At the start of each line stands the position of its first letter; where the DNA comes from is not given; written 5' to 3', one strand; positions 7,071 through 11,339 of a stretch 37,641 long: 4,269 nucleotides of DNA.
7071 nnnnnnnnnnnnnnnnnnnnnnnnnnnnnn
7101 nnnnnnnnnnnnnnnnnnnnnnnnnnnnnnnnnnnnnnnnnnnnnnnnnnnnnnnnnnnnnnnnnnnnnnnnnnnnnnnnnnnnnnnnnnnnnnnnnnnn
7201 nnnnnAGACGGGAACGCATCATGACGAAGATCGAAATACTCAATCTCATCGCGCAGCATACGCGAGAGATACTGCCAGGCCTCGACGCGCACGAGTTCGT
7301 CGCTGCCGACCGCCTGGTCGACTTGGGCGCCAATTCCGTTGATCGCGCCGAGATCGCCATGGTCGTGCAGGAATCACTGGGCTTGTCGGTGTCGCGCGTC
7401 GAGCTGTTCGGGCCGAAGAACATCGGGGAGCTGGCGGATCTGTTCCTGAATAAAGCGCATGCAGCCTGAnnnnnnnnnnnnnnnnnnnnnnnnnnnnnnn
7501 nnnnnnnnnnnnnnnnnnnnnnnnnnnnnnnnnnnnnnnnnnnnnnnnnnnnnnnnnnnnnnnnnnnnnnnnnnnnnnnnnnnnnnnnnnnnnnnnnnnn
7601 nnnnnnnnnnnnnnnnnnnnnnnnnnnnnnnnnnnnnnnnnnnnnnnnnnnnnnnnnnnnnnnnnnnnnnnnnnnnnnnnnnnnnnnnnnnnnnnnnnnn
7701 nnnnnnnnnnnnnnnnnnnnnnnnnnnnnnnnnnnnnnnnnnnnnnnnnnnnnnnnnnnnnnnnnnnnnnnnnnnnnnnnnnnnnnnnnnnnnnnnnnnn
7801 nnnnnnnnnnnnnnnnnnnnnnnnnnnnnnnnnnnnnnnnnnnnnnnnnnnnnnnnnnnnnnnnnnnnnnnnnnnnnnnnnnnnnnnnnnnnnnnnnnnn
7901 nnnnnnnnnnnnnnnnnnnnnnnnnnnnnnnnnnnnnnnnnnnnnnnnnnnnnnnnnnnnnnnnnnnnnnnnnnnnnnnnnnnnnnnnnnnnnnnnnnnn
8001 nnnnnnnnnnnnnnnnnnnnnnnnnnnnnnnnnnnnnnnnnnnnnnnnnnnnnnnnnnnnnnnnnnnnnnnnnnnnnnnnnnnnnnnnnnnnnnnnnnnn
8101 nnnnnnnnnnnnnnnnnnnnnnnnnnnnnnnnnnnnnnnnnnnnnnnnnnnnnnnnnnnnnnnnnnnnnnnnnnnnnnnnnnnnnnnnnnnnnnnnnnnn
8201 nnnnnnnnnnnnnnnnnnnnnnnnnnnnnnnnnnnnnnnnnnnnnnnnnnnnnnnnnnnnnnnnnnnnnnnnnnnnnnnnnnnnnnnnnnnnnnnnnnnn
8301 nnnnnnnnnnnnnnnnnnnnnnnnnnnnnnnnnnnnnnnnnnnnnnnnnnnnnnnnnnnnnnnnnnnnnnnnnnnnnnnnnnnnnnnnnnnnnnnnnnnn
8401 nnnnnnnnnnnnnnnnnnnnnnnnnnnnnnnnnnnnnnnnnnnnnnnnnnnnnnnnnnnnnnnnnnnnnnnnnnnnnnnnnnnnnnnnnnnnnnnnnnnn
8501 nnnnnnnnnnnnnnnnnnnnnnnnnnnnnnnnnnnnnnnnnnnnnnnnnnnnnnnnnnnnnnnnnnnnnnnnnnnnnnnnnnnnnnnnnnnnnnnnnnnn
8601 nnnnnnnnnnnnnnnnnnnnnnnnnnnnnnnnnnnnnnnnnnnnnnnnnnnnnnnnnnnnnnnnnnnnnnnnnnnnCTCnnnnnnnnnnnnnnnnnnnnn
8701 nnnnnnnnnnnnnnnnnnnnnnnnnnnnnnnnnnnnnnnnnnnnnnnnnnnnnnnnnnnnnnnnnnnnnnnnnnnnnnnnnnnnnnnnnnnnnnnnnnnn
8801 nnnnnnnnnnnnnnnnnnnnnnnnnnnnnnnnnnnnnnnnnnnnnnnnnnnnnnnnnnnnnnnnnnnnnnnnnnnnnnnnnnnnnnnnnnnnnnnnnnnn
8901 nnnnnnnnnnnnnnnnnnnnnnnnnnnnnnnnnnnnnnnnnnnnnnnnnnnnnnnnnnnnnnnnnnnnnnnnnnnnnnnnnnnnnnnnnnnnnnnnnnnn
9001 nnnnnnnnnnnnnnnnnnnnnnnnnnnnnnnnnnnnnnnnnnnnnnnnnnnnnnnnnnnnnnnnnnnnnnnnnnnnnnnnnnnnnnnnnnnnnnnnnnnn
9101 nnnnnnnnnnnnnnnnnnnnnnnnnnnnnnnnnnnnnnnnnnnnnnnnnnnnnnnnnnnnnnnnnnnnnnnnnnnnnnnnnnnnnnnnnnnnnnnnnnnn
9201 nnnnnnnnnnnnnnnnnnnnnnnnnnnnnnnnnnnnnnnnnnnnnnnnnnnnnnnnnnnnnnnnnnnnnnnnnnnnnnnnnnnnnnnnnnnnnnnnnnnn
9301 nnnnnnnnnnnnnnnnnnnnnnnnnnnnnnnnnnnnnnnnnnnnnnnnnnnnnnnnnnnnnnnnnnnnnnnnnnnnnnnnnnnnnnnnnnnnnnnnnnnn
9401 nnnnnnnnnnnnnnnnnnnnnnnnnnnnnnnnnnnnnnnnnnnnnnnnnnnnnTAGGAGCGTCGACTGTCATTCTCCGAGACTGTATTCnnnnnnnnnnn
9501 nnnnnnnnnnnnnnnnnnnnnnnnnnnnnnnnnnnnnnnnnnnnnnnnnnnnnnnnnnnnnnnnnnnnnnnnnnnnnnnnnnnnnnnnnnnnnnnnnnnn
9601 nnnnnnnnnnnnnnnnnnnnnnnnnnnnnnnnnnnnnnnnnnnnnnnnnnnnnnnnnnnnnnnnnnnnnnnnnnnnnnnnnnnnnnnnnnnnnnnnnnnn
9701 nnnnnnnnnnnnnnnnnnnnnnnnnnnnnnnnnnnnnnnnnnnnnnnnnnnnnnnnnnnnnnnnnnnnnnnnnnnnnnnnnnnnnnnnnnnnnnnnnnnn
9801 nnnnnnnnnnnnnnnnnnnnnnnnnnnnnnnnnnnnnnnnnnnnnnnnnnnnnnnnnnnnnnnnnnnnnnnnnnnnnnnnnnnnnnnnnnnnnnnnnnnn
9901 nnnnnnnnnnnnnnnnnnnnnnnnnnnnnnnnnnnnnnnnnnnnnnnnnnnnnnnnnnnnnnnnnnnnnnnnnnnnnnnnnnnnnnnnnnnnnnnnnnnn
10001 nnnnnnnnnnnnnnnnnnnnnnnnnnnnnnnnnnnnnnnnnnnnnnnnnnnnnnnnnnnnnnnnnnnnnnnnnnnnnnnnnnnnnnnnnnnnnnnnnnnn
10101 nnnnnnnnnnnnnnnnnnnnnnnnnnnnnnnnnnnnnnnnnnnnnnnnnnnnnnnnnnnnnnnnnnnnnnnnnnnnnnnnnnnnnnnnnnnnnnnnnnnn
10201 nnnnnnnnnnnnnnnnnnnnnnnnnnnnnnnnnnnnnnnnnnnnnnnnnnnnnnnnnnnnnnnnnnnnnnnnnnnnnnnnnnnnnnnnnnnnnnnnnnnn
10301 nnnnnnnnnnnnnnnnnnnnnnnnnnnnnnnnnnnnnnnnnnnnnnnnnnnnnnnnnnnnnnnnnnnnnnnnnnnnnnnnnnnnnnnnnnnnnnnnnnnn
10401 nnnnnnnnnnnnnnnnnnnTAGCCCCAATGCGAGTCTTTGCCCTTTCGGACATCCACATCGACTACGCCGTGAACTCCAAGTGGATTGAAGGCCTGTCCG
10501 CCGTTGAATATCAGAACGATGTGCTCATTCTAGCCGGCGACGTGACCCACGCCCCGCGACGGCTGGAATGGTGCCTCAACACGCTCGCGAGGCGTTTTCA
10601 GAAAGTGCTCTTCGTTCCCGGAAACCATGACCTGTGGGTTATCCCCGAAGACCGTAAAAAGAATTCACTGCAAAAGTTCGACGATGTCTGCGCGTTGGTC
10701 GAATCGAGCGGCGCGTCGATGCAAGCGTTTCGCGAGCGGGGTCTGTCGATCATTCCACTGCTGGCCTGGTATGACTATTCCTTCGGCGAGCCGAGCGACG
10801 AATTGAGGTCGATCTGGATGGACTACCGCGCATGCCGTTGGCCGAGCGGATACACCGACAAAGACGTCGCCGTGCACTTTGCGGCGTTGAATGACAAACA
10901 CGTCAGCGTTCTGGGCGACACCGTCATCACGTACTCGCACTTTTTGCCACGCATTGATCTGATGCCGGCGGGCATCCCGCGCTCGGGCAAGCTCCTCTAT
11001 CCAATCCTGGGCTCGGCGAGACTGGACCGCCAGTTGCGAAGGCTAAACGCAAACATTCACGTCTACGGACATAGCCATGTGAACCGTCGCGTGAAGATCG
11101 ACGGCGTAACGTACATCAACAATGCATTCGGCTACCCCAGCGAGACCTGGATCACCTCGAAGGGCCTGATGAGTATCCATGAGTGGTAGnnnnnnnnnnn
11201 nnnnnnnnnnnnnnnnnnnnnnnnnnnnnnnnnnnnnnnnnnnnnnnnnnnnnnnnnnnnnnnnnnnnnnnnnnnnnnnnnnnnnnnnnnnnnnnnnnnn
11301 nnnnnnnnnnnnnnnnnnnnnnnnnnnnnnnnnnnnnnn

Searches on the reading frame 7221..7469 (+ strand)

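Call 35: search_protein_families(library=pfam, proteins=[window:7221-7469:+], max_evalue=1)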
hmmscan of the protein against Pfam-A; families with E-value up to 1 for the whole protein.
window:7221-7469:+ (82 aa): 1 family
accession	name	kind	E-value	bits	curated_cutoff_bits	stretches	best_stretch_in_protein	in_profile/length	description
PF00550.31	PP-binding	-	2.6e-07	31.2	20.8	1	20-74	12-66/67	Phosphopantetheine attachment site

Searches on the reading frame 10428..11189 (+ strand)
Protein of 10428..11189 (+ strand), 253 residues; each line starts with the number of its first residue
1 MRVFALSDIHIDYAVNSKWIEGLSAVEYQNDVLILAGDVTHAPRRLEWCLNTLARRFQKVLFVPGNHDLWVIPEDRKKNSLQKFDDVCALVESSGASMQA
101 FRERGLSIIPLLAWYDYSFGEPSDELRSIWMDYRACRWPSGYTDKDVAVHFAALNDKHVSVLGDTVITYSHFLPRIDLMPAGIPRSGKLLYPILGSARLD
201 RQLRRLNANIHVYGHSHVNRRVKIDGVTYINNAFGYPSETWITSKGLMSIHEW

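Call 6: search_protein_families(library=pfam, proteins=[window:10428-11189:+], max_evalue=0.001)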
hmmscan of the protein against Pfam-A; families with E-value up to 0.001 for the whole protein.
window:10428-11189:+ (253 aa): 2 families
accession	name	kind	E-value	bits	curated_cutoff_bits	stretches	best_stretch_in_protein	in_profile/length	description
PF00149.33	Metallophos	-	3.3e-13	50.9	21.5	1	1-218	1-190/191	Calcineurin-like phosphoesterase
PF12850.12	Metallophos_2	-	1.7e-10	41.5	27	1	1-77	1-60/154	Calcineurin-like phosphoesterase superfamily domain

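Call 27: search_protein_families(library=ncbifam, proteins=[window:10428-11189:+], max_evalue=0.01)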
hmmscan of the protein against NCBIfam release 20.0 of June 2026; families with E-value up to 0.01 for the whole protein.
window:10428-11189:+ (253 aa): 5 families
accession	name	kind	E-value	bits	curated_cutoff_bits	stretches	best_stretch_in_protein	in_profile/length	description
TIGR03729.1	acc_ester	subfamily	5.4e-23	81.6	148.25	1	5-236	4-239/239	putative phosphoesterase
TIGR00040.1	yfcE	subfamily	1.2e-06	28.7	56.25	1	1-69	1-63/158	YfcE family phosphodiesterase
NF006988.0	PRK09453.1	equivalog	4.1e-05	23.5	117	0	204-232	115-143/183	phosphodiesterase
NF001204.0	PRK00166.1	equivalog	0.0012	18.2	176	1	1-94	1-93/276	symmetrical bis(5'-nucleosyl)-tetraphosphatase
NF053862.1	DS9_1_antiphage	equivalog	0.0038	16.1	420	0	40-80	260-300/486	anti-phage phosphoesterase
